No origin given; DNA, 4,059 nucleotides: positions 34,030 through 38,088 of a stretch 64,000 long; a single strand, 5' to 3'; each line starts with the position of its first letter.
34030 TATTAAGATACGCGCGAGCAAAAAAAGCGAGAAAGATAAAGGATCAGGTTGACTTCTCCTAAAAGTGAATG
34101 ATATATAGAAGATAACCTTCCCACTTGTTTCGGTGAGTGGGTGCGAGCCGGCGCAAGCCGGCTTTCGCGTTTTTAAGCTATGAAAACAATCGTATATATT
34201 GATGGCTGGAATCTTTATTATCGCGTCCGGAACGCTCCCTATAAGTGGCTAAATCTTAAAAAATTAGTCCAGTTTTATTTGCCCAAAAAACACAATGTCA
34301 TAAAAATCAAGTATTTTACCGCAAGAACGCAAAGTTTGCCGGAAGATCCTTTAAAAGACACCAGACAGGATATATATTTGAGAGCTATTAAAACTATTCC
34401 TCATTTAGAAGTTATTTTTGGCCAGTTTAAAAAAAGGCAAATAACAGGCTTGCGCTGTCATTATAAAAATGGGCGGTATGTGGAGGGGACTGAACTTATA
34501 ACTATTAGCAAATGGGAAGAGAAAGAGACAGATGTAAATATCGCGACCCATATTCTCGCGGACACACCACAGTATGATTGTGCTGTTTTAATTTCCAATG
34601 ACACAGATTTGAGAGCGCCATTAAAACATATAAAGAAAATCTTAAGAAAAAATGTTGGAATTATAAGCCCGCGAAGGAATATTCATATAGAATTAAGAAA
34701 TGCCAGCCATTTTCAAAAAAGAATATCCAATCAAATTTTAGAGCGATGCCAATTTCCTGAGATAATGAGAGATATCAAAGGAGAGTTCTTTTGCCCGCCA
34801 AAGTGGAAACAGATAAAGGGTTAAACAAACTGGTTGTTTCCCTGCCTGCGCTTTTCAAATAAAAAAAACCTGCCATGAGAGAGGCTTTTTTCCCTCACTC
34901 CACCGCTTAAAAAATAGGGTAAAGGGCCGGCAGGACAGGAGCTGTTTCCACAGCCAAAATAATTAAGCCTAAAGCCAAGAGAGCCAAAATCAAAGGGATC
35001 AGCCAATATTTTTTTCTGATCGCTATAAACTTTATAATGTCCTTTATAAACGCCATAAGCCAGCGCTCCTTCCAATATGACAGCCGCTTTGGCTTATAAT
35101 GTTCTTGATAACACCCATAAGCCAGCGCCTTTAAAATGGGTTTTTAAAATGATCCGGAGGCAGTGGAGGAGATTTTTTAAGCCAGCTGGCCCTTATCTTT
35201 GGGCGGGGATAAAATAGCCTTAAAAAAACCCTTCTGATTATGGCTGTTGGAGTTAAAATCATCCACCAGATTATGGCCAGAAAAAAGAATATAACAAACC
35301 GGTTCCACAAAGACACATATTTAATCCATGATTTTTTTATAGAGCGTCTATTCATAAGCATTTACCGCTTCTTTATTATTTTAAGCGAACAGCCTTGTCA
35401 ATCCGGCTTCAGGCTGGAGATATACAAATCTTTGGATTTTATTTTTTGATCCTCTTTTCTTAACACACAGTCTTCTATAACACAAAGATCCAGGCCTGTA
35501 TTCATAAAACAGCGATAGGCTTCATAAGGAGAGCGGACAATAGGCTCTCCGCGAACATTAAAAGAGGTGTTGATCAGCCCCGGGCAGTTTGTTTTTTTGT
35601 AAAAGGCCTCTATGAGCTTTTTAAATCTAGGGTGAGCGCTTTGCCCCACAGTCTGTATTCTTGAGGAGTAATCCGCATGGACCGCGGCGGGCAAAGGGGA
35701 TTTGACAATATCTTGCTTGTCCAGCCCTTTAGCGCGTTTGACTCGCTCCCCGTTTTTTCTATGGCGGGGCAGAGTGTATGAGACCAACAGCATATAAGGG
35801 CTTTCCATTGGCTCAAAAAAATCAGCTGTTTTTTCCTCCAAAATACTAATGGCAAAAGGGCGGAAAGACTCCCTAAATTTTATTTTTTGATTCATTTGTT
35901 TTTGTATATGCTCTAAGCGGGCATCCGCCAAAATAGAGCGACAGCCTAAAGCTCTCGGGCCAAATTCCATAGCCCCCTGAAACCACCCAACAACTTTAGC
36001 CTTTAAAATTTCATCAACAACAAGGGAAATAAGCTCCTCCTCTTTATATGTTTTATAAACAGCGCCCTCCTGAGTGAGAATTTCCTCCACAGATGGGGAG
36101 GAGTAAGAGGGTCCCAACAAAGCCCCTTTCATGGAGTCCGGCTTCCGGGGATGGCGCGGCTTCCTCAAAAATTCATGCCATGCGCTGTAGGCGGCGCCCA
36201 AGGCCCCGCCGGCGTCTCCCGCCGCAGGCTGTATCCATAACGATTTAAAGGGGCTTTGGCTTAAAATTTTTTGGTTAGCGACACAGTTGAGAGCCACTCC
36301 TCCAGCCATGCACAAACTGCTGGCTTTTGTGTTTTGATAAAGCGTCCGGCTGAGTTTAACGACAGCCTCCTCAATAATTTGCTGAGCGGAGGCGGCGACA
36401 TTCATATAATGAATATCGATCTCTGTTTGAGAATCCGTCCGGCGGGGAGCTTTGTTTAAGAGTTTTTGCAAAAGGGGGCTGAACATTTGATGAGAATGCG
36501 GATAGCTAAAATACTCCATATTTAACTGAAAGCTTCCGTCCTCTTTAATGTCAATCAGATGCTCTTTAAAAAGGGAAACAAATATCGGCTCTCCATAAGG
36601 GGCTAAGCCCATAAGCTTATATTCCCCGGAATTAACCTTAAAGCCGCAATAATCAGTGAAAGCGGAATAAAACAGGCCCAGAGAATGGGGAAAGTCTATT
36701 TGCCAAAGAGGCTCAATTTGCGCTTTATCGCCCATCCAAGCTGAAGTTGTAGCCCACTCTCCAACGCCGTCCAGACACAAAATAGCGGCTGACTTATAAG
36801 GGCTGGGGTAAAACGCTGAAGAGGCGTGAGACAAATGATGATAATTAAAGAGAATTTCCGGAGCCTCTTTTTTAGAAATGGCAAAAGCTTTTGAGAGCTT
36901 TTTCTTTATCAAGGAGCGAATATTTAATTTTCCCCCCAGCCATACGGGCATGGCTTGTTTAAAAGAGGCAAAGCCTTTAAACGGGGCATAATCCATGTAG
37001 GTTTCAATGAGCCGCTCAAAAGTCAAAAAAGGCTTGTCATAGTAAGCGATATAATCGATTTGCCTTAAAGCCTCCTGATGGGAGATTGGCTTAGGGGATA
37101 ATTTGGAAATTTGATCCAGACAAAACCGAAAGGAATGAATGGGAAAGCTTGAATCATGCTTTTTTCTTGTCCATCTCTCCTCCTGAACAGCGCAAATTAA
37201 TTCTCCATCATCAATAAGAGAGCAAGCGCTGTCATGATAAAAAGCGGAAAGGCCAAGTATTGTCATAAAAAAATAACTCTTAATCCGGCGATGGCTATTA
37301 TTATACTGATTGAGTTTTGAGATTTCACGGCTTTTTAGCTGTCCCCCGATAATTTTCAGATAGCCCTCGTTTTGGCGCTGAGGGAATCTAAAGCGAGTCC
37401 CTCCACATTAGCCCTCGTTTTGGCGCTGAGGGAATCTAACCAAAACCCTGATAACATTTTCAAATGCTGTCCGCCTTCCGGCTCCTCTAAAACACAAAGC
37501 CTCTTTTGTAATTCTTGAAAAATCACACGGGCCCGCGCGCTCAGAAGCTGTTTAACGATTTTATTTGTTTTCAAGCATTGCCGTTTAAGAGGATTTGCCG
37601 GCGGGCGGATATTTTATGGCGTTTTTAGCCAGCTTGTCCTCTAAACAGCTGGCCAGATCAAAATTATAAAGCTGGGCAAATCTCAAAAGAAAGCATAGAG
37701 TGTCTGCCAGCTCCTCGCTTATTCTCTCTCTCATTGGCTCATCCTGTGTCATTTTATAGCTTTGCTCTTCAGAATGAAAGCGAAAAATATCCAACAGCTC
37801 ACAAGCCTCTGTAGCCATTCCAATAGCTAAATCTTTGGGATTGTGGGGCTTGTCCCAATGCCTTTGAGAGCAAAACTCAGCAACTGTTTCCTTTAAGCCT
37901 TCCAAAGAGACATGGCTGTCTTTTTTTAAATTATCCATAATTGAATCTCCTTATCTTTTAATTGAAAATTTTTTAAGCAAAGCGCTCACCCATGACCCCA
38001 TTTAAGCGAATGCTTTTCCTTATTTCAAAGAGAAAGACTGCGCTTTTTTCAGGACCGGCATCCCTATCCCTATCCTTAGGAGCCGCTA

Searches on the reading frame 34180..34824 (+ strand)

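Call 35: search_protein_families(library=pfam, proteins=[window:34180-34824:+], max_evalue=0.01)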
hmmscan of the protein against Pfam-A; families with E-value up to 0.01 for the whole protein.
window:34180-34824:+ (214 aa): 1 family
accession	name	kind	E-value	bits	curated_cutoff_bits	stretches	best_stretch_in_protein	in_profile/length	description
PF01936.24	NYN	-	1.3e-10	42.4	24.2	1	2-177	1-140/145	NYN domain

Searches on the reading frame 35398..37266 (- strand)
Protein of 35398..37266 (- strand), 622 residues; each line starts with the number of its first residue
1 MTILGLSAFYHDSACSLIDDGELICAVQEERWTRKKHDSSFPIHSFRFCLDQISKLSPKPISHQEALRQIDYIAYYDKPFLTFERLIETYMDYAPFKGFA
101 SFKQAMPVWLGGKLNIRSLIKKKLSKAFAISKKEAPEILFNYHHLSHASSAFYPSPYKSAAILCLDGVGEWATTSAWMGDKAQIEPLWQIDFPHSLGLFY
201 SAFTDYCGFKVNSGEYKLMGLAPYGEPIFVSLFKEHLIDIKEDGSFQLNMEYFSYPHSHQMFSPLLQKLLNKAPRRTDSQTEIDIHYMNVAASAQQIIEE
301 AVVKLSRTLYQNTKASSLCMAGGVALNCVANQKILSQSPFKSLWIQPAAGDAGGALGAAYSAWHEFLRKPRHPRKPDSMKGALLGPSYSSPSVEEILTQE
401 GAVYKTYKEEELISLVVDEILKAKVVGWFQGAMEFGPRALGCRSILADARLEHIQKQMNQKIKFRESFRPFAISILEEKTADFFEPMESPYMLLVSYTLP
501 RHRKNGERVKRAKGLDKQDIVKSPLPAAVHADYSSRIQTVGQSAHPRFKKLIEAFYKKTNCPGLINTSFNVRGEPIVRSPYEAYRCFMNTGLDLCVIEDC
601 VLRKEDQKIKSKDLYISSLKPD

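Call 8: search_protein_families(library=pfam, proteins=[window:35398-37266:-], max_evalue=0.01)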
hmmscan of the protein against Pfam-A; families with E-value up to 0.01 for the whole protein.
window:35398-37266:- (622 aa): 3 families
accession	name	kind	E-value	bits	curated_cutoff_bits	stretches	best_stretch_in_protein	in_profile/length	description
PF02543.21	Carbam_trans_N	-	9.2e-92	308.5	24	1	3-359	2-345/346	Carbamoyltransferase N-terminus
PF16861.10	Carbam_trans_C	-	1.1e-61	207.8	27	1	418-604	2-170/170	Carbamoyltransferase C-terminus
PF00814.31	TsaD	-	0.0043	17.2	24.8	1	253-334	169-237/264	tRNA N6-adenosine threonylcarbamoyltransferase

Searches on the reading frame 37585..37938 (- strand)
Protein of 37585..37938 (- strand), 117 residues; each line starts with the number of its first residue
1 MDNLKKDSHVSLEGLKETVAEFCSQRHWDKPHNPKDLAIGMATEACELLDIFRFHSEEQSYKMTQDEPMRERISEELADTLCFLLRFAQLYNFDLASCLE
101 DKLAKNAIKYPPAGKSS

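Call 8: search_protein_families(library=pfam, proteins=[window:37585-37938:-], max_evalue=0.01)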
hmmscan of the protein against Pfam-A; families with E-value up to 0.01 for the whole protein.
window:37585-37938:- (117 aa): 2 families
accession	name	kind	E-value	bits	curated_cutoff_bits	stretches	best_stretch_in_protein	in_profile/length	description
PF12643.12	MazG-like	-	3.4e-06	27.6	27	1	43-111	5-71/85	MazG-like family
PF03819.22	MazG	-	0.0071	17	22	0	69-106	25-66/74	MazG nucleotide pyrophosphohydrolase domain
